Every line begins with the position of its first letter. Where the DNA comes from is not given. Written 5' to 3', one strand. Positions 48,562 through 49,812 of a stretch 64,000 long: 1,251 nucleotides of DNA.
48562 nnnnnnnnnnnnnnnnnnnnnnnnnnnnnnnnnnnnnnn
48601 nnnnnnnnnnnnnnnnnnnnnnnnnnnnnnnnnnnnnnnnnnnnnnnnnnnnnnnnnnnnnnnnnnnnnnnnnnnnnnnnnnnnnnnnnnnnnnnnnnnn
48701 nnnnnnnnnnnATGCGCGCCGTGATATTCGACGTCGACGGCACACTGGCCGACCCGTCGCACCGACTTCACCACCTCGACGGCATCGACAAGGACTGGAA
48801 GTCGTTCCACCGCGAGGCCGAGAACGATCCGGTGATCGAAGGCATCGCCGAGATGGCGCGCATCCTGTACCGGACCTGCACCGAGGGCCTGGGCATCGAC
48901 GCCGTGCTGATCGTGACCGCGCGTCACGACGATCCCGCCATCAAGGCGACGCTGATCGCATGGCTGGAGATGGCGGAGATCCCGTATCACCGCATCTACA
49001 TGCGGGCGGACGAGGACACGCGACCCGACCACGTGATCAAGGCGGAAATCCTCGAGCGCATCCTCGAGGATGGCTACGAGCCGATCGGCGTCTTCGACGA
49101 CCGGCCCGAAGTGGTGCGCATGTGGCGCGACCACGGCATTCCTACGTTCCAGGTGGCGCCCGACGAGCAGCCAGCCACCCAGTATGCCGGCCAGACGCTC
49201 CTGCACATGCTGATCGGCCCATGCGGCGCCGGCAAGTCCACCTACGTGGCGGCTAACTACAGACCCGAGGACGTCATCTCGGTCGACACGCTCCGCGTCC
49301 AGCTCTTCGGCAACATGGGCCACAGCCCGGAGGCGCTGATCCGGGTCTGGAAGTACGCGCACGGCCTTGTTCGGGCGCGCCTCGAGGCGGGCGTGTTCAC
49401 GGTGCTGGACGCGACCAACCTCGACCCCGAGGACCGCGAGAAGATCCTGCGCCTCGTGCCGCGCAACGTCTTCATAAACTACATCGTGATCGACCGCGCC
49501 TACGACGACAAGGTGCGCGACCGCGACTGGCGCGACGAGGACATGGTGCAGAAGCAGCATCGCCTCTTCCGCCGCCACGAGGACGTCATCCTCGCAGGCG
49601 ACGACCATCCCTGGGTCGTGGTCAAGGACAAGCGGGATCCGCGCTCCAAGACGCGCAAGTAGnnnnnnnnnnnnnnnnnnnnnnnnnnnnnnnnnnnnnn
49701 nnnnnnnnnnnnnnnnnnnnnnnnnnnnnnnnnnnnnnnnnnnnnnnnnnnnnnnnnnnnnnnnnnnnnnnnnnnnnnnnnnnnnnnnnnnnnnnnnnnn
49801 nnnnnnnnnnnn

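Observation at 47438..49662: RNA repair module: small RNA ligase plus polynucleotide kinase/phosphatase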

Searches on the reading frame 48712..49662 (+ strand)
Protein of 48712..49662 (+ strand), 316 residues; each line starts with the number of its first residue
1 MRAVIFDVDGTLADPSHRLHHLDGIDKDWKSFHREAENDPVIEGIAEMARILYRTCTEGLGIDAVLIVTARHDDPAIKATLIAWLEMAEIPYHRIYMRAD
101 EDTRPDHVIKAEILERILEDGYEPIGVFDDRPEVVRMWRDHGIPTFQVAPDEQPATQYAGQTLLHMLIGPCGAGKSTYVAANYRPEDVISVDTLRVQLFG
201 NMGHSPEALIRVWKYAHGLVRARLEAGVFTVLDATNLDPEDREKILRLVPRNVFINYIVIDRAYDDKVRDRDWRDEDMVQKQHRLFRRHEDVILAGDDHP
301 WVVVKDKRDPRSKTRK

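Call 3: search_protein_families(library=pfam, proteins=[window:48712-49662:+], max_evalue=0.01)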
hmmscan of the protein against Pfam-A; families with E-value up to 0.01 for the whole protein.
window:48712-49662:+ (316 aa): 3 families
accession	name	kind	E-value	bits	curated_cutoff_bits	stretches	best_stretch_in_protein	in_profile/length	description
PF25109.1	HAD_PNKP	-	4.4e-27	95.4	27.6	1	2-150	2-140/143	Polynucleotide kinase PNKP phosphatase domain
PF13671.12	AAA_33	-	5.9e-16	59.5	27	1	164-269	1-112/143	AAA domain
PF00702.32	Hydrolase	-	0.00025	21.9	26.4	1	1-157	1-129/191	haloacid dehalogenase-like hydrolase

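Call 4: search_protein_families(library=phrogs, proteins=[window:48712-49662:+], max_evalue=0.01)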
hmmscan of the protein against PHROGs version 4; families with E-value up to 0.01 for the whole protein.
window:48712-49662:+ (316 aa): 9 families
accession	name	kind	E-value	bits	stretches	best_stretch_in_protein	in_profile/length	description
phrog_415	-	other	8.8e-40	137.7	1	1-154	21-170/218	polynucleotide kinase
phrog_505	-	other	1.4e-37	130.8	2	2-151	162-293/295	polynucleotide kinase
phrog_4889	-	other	1.9e-11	44.9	1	4-148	10-151/339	polynucleotide kinase/phosphorylase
phrog_246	-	other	1.6e-10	41.6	1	164-304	9-151/417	NinI-like serine-threonine phosphatase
phrog_2071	-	other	2.9e-08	34.9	1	160-248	14-104/282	ATPase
phrog_8238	-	DNA, RNA and nucleotide metabolism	7.7e-06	25.3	1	164-242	4-89/737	RNA ligase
phrog_1238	-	moron, auxiliary metabolic gene and host takeover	0.00042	21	1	3-101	24-99/155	phosphoheptose isomerase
phrog_6931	-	unknown function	0.00087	19.6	1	162-276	185-310/343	-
phrog_4581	-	head and packaging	0.0013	19.2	1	164-205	126-168/395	terminase small subunit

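Call 6: search_dna_similar(query=window:48712-49662:+, collection=phages, mode=protein, max_rows=30)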
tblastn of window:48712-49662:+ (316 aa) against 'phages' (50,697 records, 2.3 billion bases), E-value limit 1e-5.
Records with a match: 2684; places in all: 2743; records where one place covers at least 80% of the query: 11.
Best place of each record, by identity: <60% 2684.
By first word of the organism name: Klebsiella 684; Escherichia 522; Mycobacterium 451; Gordonia 121; Streptomyces 115; Vibrio 93; Acinetobacter 69; Enterobacter 68; Aeromonas 58; Shigella 54; and 63 more.
By host as written in the record: Mycobacterium smegmatis mc2 155 326; Klebsiella pneumoniae 291; - 229; Escherichia coli 175; Gordonia terrae 3612 92; Mycobacterium smegmatis mc#155 63; Escherichia coli K-12 MG1655 45; Streptomyces griseus ATCC 10137 45; and 518 more.
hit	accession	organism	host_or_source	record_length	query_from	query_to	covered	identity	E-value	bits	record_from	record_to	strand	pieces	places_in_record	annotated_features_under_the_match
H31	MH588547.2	Caulobacter phage CcrSC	Caulobacter vibrioides CB15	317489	5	304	95%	34.4%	4e-33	134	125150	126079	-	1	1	3'-phosphatase, 5'-polynucleotide kinase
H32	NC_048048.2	Caulobacter phage CcrSC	Caulobacter vibrioides CB15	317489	5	304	95%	34.4%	4e-33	134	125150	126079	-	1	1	ATPase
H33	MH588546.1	Caulobacter phage CcrBL9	Caulobacter vibrioides CB15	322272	5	304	95%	34.1%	2e-32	132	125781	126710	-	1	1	3'-phosphatase, 5'-polynucleotide kinase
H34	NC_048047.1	Caulobacter phage CcrBL9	Caulobacter vibrioides CB15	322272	5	304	95%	34.1%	2e-32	132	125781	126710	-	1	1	ATPase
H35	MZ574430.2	Caulobacter phage C2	Caulobacter vibrioides CB15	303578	1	297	94%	34.1%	2e-36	144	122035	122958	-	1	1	3'-phosphate, 5'-polynucleotide kinase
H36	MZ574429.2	Caulobacter phage C1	Caulobacter vibrioides CB15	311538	1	297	94%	34.1%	2e-36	144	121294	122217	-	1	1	3'-phosphate, 5'-polynucleotide kinase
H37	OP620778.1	Bertelyvirus sp.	Caulobacter vibrioides CB15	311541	1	297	94%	34.1%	2e-36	144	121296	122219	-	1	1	3'-phosphate, 5'-polynucleotide kinase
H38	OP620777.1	Bertelyvirus sp.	Caulobacter vibrioides CB15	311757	1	297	94%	34.1%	2e-36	144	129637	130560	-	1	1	3'-phosphate, 5'-polynucleotide kinase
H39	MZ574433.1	Caulobacter phage RB23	Caulobacter vibrioides CB15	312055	1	297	94%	34.1%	2e-36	144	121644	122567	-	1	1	3'-phosphate, 5'-polynucleotide kinase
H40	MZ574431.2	Caulobacter phage J4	Caulobacter vibrioides CB15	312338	1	297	94%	34.1%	2e-36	144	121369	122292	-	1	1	3'-phosphate, 5'-polynucleotide kinase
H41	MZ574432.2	Caulobacter phage BL47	Caulobacter vibrioides CB15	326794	1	297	94%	34.1%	2e-36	144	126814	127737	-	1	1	3'-phosphate, 5'-polynucleotide kinase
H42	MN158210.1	Escherichia phage BEK12A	Escherichia coli K514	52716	4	227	71%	29.3%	1e-14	81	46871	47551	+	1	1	3'-phosphatase, 5'-polynucleotide kinase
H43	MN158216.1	Escherichia phage BEK26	Escherichia coli K514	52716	4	227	71%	29.3%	1e-14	81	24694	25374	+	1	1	3'-phosphatase, 5'-polynucleotide kinase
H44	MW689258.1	Hafnia phage Pocis76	Hafnia sp.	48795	1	152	48%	39.5%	3e-18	91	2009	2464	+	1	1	polynucleotide kinase/phosphatase | putative anticodon nuclease activator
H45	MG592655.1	Vibrio phage 1.285.O._10N.286.55.C12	Vibrio lentus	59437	1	180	57%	33.3%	2e-12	74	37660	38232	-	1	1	HAD-like domain protein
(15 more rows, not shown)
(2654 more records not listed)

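Call 13: search_solved_structures(query=window:48712-49662:+, max_evalue=0.1, show_alignments=3)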
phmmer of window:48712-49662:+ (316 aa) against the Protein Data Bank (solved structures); distinct sequences matched with E-value up to 0.1: 8.
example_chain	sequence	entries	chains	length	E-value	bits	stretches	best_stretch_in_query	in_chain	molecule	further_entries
4xrp_A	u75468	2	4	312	2.3e-11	46.5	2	76-148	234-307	Pnkp1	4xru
5uj0_A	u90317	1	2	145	2.7e-08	36.4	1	2-150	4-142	Polynucleotide kinase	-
4jst_A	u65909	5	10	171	3e-08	36.3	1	164-273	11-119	Metallophosphoesterase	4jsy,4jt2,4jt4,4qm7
4gp7_A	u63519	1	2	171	3.2e-08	36.2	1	164-272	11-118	Metallophosphoesterase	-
4gp6_A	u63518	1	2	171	3.9e-08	35.9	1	164-289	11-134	Metallophosphoesterase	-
1ltq_A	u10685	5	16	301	1.9e-07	33.6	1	2-150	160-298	POLYNUCLEOTIDE KINASE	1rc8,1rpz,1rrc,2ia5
4mde_A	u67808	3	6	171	1.9e-07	33.6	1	164-273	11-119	Metallophosphoesterase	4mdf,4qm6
1vp8_A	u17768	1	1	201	0.066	15.4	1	38-109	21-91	hypothetical protein AF0103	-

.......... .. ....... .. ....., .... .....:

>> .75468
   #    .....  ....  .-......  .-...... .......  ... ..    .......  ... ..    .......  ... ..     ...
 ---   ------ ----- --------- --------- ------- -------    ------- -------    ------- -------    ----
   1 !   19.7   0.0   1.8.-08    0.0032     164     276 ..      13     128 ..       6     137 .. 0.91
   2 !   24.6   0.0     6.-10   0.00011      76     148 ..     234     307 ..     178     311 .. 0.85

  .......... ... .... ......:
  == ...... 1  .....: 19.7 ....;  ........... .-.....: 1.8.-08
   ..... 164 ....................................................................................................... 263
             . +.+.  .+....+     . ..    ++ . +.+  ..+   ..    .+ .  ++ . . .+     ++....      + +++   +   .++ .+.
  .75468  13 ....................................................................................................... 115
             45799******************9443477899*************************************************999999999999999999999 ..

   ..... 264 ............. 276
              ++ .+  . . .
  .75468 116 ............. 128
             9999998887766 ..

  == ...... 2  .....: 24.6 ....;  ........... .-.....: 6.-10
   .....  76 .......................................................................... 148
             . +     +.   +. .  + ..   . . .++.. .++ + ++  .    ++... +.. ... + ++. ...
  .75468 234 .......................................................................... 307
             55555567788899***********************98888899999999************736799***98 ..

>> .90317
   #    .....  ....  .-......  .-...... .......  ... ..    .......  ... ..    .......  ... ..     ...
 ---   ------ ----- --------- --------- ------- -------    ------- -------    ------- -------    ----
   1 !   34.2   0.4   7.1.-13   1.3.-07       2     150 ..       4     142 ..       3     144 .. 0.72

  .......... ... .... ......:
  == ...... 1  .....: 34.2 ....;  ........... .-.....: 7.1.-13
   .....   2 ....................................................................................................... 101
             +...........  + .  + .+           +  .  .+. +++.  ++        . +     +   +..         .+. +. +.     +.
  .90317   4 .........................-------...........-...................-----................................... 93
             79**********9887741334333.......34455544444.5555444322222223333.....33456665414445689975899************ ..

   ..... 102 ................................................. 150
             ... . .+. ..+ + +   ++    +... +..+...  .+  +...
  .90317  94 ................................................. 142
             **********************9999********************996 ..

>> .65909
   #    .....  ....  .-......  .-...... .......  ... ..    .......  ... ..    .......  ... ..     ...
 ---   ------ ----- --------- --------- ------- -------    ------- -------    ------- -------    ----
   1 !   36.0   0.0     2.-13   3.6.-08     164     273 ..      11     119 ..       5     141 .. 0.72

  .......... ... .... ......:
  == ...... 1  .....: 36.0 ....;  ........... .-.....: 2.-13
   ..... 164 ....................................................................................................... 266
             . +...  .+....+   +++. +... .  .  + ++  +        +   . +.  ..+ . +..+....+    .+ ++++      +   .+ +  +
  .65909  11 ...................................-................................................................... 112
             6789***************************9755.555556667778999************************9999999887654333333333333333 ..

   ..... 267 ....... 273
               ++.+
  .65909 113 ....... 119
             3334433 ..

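Call 24: search_protein_families(library=ncbifam, proteins=[window:48712-49662:+], max_evalue=0.01)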
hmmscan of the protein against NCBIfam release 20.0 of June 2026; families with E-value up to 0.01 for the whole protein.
window:48712-49662:+ (316 aa): 2 families
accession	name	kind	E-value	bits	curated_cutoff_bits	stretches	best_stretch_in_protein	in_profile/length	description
TIGR04075.1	bacter_Pnkp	equivalog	3.5e-14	51.9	750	1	163-289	9-140/851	polynucleotide kinase-phosphatase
TIGR01675.1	plant-AP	equivalog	0.0033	16.8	264.3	1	3-130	79-204/229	plant acid phosphatase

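Call 51: find_homologous_proteins(query=window:48712-49662:+, max_evalue=0.00001)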
Query window:48712-49662:+ (316 aa): 140 proteins with E <= 0.00001 among 2142 candidates; the best 120 are listed.
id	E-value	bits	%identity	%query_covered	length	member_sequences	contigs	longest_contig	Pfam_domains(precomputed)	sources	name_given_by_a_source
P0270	5.6e-213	724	100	100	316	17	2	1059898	PF25109.2,PF13671.13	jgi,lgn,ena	-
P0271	3.0e-174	597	81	100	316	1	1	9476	PF25109.2,PF13671.13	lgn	-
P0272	2.6e-168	577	79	97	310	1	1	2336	PF25109.2,PF13671.13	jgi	jgi:hypothetical protein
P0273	3.8e-168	577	79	97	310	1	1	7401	PF25109.2,PF13671.13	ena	-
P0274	4.0e-138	478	67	98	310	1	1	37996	PF25109.2,PF13671.13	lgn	-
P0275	1.7e-136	473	66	97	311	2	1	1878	PF25109.2,PF13671.13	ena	-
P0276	2.7e-136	472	66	97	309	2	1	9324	PF25109.2,PF13671.13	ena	-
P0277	2.0e-135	469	66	97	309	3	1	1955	PF25109.2,PF13671.13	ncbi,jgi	jgi:predicted kinase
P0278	6.7e-135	467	65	97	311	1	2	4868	PF25109.2,PF13671.13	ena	-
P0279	2.2e-134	466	66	97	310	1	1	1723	PF25109.2,PF13671.13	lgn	-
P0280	3.9e-134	465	65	97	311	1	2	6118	PF25109.2,PF13671.13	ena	-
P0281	5.1e-134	464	65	97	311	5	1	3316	PF25109.2,PF13671.13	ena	-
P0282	1.1e-133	463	64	97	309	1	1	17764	PF25109.2,PF13671.13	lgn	-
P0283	2.3e-133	462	64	97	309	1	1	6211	PF25109.2,PF13671.13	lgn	-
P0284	2.5e-133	462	65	98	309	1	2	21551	PF25109.2,PF13671.13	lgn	-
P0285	5.2e-132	458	65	97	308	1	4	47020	PF25109.2,PF13671.13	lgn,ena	-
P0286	1.3e-131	456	65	97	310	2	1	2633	PF25109.2,PF13671.13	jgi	-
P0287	2.7e-131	455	64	97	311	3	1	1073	PF03767.21,PF25109.2,PF13671.13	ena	-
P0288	3.5e-131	455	65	97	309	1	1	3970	PF25109.2,PF13671.13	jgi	jgi:predicted kinase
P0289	4.6e-131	455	64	98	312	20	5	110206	PF25109.2,PF13671.13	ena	-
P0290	2.2e-130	452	63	97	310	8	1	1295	PF25109.2,PF13671.13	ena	-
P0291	9.6e-130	450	63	97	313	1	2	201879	PF25109.2,PF13671.13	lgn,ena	-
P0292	1.0e-129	450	62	99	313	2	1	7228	PF25109.2,PF13671.13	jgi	-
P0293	1.9e-129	449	62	97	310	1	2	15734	PF25109.2,PF13671.13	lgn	-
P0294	2.0e-129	449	63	97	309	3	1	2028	PF25109.2,PF13671.13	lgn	-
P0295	5.0e-129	448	64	97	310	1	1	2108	PF25109.2,PF13671.13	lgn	-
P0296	2.1e-128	446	64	97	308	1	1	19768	PF25109.2,PF13671.13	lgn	-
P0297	2.6e-128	446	62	100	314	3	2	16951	PF25109.2,PF13671.13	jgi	jgi:hypothetical protein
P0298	3.7e-128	445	64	97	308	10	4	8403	PF00702.33,PF25109.2,PF13671.13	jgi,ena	-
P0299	4.2e-128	445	64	97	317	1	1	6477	PF25109.2,PF13671.13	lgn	-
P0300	7.4e-128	444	63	97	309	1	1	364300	PF25109.2,PF13671.13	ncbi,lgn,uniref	ncbi:putative kinase [Sphingomonas zeicaulis]|uniref:phosphatase domain-containing protein n=1 Tax=S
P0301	1.2e-127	444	63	97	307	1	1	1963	PF25109.2,PF13671.13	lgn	-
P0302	1.3e-127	443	64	97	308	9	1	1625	PF25109.2,PF13671.13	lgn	-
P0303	1.4e-127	443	64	97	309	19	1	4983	PF25109.2,PF13671.13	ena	-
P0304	1.6e-127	443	64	97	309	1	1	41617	PF25109.2,PF13671.13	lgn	-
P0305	2.5e-127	442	63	97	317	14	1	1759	PF25109.2,PF13671.13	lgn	-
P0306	6.0e-127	441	61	98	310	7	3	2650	PF00702.33,PF25109.2,PF13671.13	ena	-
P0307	7.1e-127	441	62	97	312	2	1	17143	PF25109.2,PF13671.13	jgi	jgi:predicted kinase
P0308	7.5e-127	441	61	97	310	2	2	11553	PF25109.2,PF13671.13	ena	-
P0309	6.4e-126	438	63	97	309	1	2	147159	PF25109.2,PF13671.13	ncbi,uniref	ncbi:hypothetical protein GCM10009087_28070 [Sphingomonas oligophenolica]|uniref:AAA family ATPase n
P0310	1.3e-125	437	62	97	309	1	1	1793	PF25109.2,PF13671.13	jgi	-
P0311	2.6e-125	436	62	97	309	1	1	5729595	PF25109.2,PF13671.13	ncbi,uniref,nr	ncbi:AAA family ATPase [Sphingosinicella sp. BN140058]|uniref:phosphatase domain-containing protein 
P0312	3.9e-125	435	62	97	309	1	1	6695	PF25109.2,PF13671.13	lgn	-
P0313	1.2e-124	434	60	97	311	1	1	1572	PF25109.2,PF13671.13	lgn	-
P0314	1.3e-124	434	62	98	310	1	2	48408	PF00702.33,PF25109.2,PF13671.13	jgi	jgi:predicted kinase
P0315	5.7e-124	431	63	97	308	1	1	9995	PF25109.2,PF13671.13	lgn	-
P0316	5.8e-124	431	61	98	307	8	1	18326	PF25109.2,PF13671.13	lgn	-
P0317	7.5e-124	431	60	97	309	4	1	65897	PF03767.21,PF25109.2,PF13671.13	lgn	-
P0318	1.2e-123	430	62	97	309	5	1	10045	PF25109.2,PF13671.13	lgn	-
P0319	1.3e-123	430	61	97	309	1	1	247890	PF25109.2,PF13671.13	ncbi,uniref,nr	ncbi:hypothetical protein E2493_00765 [Sphingomonas parva]|uniref:Polynucleotide kinase PNKP phospha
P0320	2.0e-123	430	60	97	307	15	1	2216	PF25109.2,PF13671.13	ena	-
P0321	4.1e-123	429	62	97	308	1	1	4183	PF25109.2,PF13671.13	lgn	-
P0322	3.6e-122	425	61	97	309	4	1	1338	PF25109.2,PF13671.13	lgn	-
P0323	4.2e-122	425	62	97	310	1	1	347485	PF25109.2,PF13671.13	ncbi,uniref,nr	ncbi:AAA family ATPase [Sphingosinicella sp. BN140058]|uniref:phosphatase domain-containing protein 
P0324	1.5e-121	423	60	97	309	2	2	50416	PF25109.2,PF13671.13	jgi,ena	-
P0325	1.7e-121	423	62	97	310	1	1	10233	PF25109.2,PF13671.13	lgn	-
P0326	2.9e-121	422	61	97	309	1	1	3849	PF25109.2,PF13671.13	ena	-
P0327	5.0e-121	422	61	97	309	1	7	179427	PF03767.21,PF25109.2,PF13671.13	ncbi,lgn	-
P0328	1.6e-120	420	61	97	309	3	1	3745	PF25109.2,PF13671.13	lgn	-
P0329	8.4e-120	418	61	97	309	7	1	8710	PF25109.2,PF13671.13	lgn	-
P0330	2.2e-119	416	60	98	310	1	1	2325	PF25109.2,PF13671.13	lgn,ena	-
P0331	4.3e-119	415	60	97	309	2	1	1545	PF25109.2,PF13671.13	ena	-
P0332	1.1e-118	414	61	97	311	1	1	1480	PF25109.2,PF13671.13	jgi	jgi:predicted kinase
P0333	3.9e-118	412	60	97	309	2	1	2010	PF25109.2,PF13671.13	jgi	jgi:predicted kinase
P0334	5.9e-118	412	61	97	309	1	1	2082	PF25109.2,PF13671.13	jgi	jgi:predicted kinase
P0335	1.5e-117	410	60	97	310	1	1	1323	PF25109.2,PF13671.13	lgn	-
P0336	2.7e-117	409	61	97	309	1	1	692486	PF25109.2,PF13671.13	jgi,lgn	jgi:predicted kinase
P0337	1.0e-116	408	58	97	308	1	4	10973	PF25109.2,PF13671.13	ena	-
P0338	5.9e-115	402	58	97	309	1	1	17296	PF03767.21,PF25109.2,PF13671.13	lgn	-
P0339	8.7e-115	401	56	97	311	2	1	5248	PF25109.2,PF13671.13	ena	-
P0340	1.3e-114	401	58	97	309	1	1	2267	PF25109.2,PF13671.13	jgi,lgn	-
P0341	6.2e-114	398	59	97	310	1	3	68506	PF03767.21,PF25109.2,PF13671.13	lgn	-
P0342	1.0e-113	398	59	97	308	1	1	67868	PF25109.2,PF13671.13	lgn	-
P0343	3.8e-112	393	58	97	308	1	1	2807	PF25109.2,PF13671.13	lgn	-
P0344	4.0e-111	389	58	97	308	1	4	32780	PF25109.2,PF13671.13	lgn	-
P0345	2.1e-109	383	55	100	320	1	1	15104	PF25109.2,PF13671.13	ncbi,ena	-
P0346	9.8e-109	381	56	97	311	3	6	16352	PF03767.21,PF25109.2,PF13671.13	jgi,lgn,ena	-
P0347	2.6e-108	380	57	96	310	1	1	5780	PF03767.21,PF25109.2,PF13671.13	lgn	-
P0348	1.1e-105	371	55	100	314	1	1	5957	PF25109.2,PF13671.13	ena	-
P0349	1.7e-99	351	56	52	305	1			PF25109.2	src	-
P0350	2.9e-99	350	52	97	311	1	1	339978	PF25109.2,PF13671.13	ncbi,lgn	-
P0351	9.1e-98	345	51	99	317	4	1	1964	PF25109.2,PF13671.13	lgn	-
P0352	3.3e-97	343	53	97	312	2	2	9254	PF25109.2,PF13671.13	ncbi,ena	-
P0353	3.5e-97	343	52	98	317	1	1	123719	PF25109.2,PF13671.13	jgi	jgi:hypothetical protein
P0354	9.0e-97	342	54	98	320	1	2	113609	PF25109.2,PF13671.13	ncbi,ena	-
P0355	1.5e-94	335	50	97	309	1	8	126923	PF25109.2,PF13671.13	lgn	-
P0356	3.3e-93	330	50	97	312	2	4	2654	PF25109.2,PF13671.13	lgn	-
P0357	2.4e-89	318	49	100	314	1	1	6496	PF25109.2,PF13671.13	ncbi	-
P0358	1.6e-88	315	50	97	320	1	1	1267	PF25109.2,PF13671.13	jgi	jgi:predicted kinase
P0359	1.9e-88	315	50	97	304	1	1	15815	PF25109.2,PF13671.13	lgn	-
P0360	2.7e-87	311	49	97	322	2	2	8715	PF25109.2,PF13671.13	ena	-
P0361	1.1e-86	309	50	97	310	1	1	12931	PF24694.2,PF25109.2,PF13671.13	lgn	-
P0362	2.1e-84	301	47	98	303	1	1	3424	PF25109.2,PF13671.13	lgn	-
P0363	4.0e-84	300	46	99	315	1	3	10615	PF25109.2,PF13671.13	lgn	-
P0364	6.9e-82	293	49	91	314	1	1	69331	PF03767.21,PF24694.2,PF03031.25,PF25109.2,PF13671.13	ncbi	-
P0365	9.4e-81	289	49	97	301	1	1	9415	PF03767.21,PF25109.2,PF13671.13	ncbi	-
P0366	1.0e-80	289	47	97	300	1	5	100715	PF25109.2,PF13671.13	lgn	-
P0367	2.2e-80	288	48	97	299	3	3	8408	PF03767.21,PF25109.2,PF13671.13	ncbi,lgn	-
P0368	2.8e-80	288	48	97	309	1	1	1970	PF25109.2,PF13671.13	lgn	-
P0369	1.3e-77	279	47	97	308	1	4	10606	PF03767.21,PF00702.33,PF25109.2,PF13671.13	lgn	-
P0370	1.9e-77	279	47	97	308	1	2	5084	PF03767.21,PF00702.33,PF25109.2,PF13671.13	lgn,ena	-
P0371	4.2e-77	277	47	97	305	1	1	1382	PF25109.2,PF13671.13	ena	-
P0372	5.3e-77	277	47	98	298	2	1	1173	PF00702.33,PF24694.2,PF25109.2,PF13671.13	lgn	-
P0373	6.5e-77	277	46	99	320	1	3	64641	PF03767.21,PF25109.2,PF13671.13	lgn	-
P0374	2.0e-76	275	46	97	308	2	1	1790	PF03767.21,PF00702.33,PF25109.2,PF13671.13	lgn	-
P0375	4.0e-76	274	45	98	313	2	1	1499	PF24694.2,PF25109.2,PF13671.13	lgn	-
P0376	5.2e-76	274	48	97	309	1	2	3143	PF25109.2,PF13671.13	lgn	-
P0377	1.4e-75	272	44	98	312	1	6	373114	PF25109.2,PF13671.13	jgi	jgi:predicted kinase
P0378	3.6e-75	271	48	98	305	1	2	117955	PF03767.21,PF25109.2,PF13671.13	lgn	-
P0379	5.1e-75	271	46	97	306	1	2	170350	PF03767.21,PF24694.2,PF25109.2,PF13671.13,PF18143.7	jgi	jgi:predicted kinase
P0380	1.1e-74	269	44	97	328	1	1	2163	PF25109.2,PF13671.13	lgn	-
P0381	2.0e-74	269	46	97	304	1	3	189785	PF25109.2,PF13671.13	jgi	jgi:predicted kinase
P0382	3.0e-74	268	46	97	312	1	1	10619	PF25109.2,PF13671.13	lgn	-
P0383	8.7e-74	266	45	98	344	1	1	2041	PF25109.2,PF13671.13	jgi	-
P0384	7.8e-72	260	42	98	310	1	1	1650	PF25109.2,PF13671.13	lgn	-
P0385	2.9e-71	258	45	97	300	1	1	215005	PF24694.2,PF25109.2,PF13671.13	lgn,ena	-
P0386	4.3e-71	258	47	91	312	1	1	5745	PF25109.2,PF13671.13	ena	-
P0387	1.2e-70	256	43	98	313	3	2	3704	PF24694.2,PF25109.2,PF13671.13,PF03193.23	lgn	-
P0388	5.5e-67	244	43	100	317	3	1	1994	PF00702.33,PF24694.2,PF25109.2,PF13671.13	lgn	-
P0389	8.2e-59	217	44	86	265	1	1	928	PF25109.2,PF13671.13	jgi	jgi:predicted kinase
